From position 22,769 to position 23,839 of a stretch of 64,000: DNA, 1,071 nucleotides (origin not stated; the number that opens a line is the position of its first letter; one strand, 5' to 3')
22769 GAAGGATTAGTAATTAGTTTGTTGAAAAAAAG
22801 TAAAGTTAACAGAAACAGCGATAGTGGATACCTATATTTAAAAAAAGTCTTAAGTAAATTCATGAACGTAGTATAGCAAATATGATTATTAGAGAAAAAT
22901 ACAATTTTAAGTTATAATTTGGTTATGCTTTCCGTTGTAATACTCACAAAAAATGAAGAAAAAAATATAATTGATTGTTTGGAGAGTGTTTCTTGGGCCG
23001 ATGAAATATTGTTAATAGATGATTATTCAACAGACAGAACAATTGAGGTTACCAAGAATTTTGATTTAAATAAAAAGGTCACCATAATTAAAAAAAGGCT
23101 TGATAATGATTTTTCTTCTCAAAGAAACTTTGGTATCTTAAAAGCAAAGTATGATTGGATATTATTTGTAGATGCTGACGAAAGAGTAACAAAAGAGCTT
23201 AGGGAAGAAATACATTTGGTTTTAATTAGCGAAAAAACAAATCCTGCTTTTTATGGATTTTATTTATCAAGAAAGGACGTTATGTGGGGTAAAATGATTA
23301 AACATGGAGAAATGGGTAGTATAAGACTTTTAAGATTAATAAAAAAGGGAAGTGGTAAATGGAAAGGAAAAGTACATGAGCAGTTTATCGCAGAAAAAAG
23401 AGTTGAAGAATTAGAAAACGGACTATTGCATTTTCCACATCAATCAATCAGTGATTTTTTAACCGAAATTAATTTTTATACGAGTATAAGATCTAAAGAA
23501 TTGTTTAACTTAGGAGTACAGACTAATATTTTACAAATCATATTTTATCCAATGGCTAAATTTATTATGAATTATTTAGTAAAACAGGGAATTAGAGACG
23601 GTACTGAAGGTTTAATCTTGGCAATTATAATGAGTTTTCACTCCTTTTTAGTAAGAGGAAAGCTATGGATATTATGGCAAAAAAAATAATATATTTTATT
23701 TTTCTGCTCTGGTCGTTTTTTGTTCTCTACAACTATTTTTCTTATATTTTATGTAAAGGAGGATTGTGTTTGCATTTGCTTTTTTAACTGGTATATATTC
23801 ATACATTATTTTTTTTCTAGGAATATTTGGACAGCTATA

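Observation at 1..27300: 27-kb glycosylation island with an unusual density of GT-C-type membrane glycosyltransferases and polyprenyl-P-sugar synthases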

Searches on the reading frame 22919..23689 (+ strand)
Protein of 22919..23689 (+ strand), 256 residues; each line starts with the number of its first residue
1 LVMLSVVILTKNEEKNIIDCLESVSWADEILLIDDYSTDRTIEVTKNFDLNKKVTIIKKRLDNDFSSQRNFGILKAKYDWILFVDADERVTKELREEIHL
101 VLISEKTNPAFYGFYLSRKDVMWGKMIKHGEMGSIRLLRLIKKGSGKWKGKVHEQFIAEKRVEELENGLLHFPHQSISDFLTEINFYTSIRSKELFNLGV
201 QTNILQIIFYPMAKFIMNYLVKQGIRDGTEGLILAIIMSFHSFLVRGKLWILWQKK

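Call 4: search_protein_families(library=pfam, proteins=[window:22919-23689:+], max_evalue=0.01)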
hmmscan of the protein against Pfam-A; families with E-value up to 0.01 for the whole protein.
window:22919-23689:+ (256 aa): 3 families
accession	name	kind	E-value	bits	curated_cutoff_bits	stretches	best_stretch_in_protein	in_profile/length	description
PF00535.33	Glycos_transf_2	-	1.8e-20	74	23.3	1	5-98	1-99/168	Glycosyl transferase family 2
PF10111.15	Glyco_tranf_2_2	-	9.7e-08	32.3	27.3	1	5-97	1-101/276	Glycosyltransferase like family 2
PF13704.12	Glyco_tranf_2_4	-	0.00013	22.8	27.5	1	27-92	19-86/98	Glycosyl transferase family 2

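Call 8: search_protein_families(library=ncbifam, proteins=[window:22919-23689:+], max_evalue=0.1)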
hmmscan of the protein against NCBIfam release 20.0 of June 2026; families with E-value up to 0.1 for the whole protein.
window:22919-23689:+ (256 aa): 16 families
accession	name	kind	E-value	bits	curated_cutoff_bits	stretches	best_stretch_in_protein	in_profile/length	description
TIGR04195.1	S_glycosyl_SunS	equivalog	5.3e-14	51.9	350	1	6-156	61-202/421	SunS family peptide S-glycosyltransferase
TIGR04283.1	glyco_like_mftF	equivalog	1.2e-12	47.9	182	1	4-127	1-121/221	TIGR04283 family arsenosugar biosynthesis glycosyltransferase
NF007482.0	PRK10073.1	equivalog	3.3e-11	42.8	423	1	3-97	7-105/334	glycosyltransferase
TIGR03937.1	PgaC_IcaA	equivalog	6.8e-07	28.6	422.3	1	3-92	46-140/407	poly-beta-1,6-N-acetyl-D-glucosamine synthase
TIGR03965.1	mycofact_glyco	equivalog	2.7e-06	26.5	280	1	5-90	77-167/467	mycofactocin biosynthesis glycosyltransferase MftF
NF041875.1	EPS_EpsD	equivalog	1.2e-05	24.8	370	1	4-102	1-103/325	exopolysaccharide biosynthesis glycosyltransferase EpsD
NF047683.1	TeichurnBiosyTuaG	equivalog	1.6e-05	24.7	400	1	4-114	8-123/252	teichuronic acid biosynthesis protein TuaG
NF038299.1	EPS_HpsN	equivalog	7.8e-05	21.8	425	1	3-95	2-99/317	hormogonium polysaccharide biosynthesis glycosyltransferase HpsN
NF038302.1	EPS_HpsE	equivalog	0.00015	20.8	300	1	4-90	3-99/307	hormogonium polysaccharide biosynthesis glycosyltransferase HpsE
NF050819.1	PolSacchBiosHfsG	equivalog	0.00034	19.9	500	1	3-119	13-134/302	polysaccharide biosynthesis protein HfsG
NF045692.1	OglycostaseCruG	equivalog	0.0017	17.4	600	1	3-94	42-144/386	2'-O-glycosyltransferase CruG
NF010496.0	PRK13915.1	equivalog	0.0087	15.2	262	1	4-48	33-84/307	glucosyl-3-phosphoglycerate synthase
NF053739.1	GlytfEpsEBac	equivalog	0.024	13.6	450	1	11-91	10-97/265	glycosyltransferase EpsE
TIGR04017.1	WcaA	equivalog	0.045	13.3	495.75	1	4-93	7-101/279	colanic acid biosynthesis glycosyltransferase WcaA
TIGR04182.1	glyco_TIGR04182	equivalog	0.068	12.5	325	0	5-48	3-48/293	S-layer glycoprotein N-glycosyltransferase AglJ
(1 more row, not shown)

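Call 43: search_solved_structures(query=window:22919-23689:+, max_evalue=0.001)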
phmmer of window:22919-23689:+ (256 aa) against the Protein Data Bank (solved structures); distinct sequences matched with E-value up to 0.001: 12.
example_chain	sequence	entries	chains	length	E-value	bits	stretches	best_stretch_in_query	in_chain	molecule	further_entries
22ao_A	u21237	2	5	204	5.5e-16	62.1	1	4-158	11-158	GmaR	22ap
7msp_A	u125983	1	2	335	2.3e-09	40.4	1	7-101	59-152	SPbeta prophage-derived glycosyltransferase SunS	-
7msn_A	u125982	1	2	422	4e-09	39.6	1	8-101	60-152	SPbeta prophage-derived glycosyltransferase SunS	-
7msk_A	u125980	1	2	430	9e-09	38.5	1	6-92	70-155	Glyco_trans_2-like domain-containing protein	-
5tze_C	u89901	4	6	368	3.3e-07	33.3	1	4-97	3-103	Glycosyl transferase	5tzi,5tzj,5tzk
5tz8_A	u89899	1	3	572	7.4e-07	32.2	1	4-97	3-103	Glycosyl transferase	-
6p61_A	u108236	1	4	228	5.4e-05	26.1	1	4-102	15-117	Glycosyltransferase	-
5hea_A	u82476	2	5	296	6.6e-05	25.8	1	3-109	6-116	Putative glycosyltransferase (GalT1)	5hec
8vh7_A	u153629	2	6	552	0.00018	24.4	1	27-108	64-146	Heparosan synthase B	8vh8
8viw_A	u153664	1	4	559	0.00018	24.4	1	27-108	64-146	Heparosan synthase B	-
2z87_A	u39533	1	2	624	0.00019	24.3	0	4-111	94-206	Chondroitin synthase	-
2z86_A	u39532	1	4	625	0.00019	24.3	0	4-111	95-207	Chondroitin synthase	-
